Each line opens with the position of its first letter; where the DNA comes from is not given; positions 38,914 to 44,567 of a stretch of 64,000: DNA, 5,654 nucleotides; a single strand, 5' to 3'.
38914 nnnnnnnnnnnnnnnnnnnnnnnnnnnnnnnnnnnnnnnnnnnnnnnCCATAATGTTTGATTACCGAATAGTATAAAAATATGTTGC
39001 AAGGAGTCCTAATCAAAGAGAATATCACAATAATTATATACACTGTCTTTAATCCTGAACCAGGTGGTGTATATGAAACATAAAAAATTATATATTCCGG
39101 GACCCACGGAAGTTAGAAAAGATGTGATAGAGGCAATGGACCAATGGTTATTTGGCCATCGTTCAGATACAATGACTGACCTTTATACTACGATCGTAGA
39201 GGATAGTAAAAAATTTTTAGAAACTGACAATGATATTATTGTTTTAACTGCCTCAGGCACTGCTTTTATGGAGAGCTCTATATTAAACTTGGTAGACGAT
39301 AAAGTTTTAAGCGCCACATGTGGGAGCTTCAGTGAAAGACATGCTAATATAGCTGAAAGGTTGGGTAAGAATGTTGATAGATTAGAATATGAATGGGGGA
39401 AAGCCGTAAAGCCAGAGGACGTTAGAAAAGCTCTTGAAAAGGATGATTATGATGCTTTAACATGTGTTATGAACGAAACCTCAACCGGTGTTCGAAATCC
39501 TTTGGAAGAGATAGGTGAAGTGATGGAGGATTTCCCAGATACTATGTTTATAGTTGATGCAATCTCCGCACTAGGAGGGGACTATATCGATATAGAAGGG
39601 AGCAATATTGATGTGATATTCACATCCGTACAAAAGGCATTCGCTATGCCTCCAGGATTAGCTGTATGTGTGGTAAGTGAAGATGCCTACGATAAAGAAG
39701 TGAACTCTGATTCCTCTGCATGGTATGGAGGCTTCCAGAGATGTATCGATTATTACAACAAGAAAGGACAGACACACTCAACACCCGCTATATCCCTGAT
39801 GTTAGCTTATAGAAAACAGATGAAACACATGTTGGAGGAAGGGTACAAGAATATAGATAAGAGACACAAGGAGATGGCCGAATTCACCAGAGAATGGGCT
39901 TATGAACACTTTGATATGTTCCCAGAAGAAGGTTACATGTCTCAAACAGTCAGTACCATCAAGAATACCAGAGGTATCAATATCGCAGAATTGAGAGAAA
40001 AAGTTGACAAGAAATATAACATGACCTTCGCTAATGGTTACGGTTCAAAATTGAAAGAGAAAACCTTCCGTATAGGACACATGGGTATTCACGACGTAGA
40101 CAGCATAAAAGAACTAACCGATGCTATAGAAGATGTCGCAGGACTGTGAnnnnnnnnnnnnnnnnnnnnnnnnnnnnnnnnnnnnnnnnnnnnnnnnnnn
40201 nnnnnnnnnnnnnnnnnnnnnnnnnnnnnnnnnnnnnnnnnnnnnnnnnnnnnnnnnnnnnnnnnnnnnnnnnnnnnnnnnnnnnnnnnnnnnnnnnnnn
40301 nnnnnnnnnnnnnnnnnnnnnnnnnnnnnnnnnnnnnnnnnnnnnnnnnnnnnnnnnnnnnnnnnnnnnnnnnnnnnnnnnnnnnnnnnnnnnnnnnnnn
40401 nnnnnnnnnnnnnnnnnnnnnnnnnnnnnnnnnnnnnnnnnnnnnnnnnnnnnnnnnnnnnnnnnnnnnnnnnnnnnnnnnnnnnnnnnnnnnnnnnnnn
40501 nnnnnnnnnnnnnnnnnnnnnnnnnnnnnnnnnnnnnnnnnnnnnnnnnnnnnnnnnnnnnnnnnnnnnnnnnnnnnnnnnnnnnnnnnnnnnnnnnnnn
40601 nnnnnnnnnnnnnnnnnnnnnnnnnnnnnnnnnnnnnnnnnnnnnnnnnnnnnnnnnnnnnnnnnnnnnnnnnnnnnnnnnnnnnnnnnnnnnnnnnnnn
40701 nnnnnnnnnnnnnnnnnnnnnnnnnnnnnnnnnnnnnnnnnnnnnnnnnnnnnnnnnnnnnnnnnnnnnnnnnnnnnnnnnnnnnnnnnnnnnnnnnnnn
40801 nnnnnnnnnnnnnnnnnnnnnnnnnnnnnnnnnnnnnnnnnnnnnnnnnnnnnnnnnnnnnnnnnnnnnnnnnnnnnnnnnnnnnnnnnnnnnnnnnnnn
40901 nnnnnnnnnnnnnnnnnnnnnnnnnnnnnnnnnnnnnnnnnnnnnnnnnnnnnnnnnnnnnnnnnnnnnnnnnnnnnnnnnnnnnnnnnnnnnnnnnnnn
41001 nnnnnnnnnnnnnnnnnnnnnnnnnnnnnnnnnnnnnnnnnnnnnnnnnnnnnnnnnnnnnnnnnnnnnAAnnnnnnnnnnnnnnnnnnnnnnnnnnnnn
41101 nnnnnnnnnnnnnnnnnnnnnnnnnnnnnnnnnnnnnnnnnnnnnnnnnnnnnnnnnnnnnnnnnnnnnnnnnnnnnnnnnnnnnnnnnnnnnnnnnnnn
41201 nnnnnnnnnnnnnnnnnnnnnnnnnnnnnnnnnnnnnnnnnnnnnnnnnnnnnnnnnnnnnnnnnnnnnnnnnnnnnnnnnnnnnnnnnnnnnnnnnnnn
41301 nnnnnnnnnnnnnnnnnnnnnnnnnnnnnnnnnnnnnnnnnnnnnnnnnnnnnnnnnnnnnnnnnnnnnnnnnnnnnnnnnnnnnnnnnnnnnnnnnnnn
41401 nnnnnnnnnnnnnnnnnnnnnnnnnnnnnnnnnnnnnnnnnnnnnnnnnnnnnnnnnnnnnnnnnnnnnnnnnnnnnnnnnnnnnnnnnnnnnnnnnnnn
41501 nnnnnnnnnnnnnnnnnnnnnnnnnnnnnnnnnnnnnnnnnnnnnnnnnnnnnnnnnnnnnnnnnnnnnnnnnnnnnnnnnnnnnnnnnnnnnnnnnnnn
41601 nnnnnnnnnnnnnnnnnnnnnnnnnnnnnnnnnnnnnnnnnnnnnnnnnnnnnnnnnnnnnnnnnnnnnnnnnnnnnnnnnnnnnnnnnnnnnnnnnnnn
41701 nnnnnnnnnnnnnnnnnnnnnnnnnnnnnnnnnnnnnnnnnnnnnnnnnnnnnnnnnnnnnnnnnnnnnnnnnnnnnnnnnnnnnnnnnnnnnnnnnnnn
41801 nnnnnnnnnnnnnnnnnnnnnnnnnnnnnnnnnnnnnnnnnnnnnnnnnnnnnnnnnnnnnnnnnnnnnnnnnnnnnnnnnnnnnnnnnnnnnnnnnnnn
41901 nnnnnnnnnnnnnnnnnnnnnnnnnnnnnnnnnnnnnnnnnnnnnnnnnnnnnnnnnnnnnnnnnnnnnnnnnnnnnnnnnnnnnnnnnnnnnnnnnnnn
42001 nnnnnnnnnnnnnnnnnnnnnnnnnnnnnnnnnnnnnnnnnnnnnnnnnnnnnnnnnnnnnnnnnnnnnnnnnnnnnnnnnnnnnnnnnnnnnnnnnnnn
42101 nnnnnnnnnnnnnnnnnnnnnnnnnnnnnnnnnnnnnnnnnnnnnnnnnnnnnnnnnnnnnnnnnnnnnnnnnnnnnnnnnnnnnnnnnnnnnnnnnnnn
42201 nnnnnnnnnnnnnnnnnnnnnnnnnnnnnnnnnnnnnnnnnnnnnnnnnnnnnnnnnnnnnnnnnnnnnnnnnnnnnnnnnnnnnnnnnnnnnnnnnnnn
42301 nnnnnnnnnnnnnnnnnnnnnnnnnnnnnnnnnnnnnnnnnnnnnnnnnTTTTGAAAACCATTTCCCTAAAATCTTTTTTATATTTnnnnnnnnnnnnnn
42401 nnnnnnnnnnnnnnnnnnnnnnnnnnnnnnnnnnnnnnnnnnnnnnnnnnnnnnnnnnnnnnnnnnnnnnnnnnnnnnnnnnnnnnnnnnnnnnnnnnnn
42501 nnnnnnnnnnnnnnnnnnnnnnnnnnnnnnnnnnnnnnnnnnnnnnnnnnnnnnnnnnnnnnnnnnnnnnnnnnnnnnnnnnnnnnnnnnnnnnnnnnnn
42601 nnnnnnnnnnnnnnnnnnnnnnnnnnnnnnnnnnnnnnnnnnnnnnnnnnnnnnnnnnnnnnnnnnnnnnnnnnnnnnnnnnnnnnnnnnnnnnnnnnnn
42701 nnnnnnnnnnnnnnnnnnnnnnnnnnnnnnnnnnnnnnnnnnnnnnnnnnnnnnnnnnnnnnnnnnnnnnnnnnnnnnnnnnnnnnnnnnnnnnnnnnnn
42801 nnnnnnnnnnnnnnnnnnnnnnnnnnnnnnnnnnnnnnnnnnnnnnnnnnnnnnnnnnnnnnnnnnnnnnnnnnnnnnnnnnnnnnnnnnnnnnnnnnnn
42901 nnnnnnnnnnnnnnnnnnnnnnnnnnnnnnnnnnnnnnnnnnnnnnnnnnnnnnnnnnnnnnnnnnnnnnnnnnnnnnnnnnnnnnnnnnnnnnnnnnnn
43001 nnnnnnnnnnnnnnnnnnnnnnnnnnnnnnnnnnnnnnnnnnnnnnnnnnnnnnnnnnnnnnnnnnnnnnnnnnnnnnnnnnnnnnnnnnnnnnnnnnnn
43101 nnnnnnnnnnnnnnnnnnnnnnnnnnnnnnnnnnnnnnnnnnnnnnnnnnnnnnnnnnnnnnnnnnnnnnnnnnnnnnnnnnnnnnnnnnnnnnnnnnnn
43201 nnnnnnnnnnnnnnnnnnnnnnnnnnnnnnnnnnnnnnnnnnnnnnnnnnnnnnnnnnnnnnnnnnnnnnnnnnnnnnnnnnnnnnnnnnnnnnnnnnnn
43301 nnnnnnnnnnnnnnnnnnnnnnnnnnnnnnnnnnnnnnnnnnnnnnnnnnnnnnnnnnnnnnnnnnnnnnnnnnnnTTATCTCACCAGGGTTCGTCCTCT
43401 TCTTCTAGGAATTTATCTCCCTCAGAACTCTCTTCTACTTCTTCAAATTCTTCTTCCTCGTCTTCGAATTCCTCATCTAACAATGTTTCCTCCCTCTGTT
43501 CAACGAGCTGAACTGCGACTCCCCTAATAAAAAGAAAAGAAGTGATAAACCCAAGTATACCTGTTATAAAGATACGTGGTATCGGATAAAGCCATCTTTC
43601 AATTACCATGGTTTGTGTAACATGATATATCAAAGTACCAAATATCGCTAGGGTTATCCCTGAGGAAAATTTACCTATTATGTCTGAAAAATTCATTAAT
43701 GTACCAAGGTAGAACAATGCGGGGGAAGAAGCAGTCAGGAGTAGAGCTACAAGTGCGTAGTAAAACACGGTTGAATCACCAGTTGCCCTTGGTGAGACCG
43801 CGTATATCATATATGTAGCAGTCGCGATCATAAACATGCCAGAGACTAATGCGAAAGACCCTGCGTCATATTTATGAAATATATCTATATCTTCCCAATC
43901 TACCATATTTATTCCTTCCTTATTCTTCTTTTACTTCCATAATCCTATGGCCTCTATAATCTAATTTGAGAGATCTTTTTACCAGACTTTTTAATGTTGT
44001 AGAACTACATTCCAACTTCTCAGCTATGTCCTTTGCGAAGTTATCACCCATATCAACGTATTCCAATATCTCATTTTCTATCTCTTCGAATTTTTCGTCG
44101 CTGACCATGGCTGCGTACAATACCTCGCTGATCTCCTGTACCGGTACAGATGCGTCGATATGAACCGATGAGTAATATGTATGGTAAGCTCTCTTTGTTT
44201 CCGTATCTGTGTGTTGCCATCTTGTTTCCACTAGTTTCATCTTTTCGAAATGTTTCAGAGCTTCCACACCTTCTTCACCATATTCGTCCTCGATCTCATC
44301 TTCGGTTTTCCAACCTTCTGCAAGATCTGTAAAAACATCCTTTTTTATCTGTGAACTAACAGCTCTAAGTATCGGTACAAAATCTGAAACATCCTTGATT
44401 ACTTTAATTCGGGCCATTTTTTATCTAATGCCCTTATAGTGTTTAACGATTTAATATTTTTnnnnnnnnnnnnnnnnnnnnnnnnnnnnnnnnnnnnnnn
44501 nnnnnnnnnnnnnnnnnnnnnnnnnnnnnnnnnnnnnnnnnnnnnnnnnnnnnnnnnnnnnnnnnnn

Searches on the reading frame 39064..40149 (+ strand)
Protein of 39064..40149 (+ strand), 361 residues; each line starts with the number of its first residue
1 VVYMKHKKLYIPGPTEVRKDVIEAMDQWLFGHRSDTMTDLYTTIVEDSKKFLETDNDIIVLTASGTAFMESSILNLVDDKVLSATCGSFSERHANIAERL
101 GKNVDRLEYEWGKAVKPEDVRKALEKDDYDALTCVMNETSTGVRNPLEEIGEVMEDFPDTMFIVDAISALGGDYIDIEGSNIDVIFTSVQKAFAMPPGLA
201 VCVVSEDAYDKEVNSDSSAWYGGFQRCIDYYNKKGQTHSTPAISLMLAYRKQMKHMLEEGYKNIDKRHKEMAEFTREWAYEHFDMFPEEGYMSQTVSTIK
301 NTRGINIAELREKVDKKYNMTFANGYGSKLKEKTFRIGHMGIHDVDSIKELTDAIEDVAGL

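Call 95: search_protein_families(library=pfam, proteins=[window:39064-40149:+], max_evalue=0.001)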
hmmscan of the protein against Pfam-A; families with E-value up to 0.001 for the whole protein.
window:39064-40149:+ (361 aa): 1 family
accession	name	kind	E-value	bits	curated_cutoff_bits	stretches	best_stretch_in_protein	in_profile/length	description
PF00266.25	Aminotran_5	-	2.7e-19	69.8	21.5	1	13-276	7-288/371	Aminotransferase class-V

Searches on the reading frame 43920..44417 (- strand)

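Call 29: search_protein_families(library=pfam, proteins=[window:43920-44417:-], max_evalue=0.01)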
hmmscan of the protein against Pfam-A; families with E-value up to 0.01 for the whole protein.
window:43920-44417:- (165 aa): 3 families
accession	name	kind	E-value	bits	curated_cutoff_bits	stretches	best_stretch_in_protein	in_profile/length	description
PF09824.15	ArsR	-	3.7e-50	170.1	28.6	1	7-162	1-158/159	ArsR transcriptional regulator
PF08281.18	Sigma70_r4_2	-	0.0015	18.5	25.7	1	129-151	30-52/54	Sigma-70, region 4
PF13518.12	HTH_28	-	0.0077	16.7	25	0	116-148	4-35/52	Helix-turn-helix domain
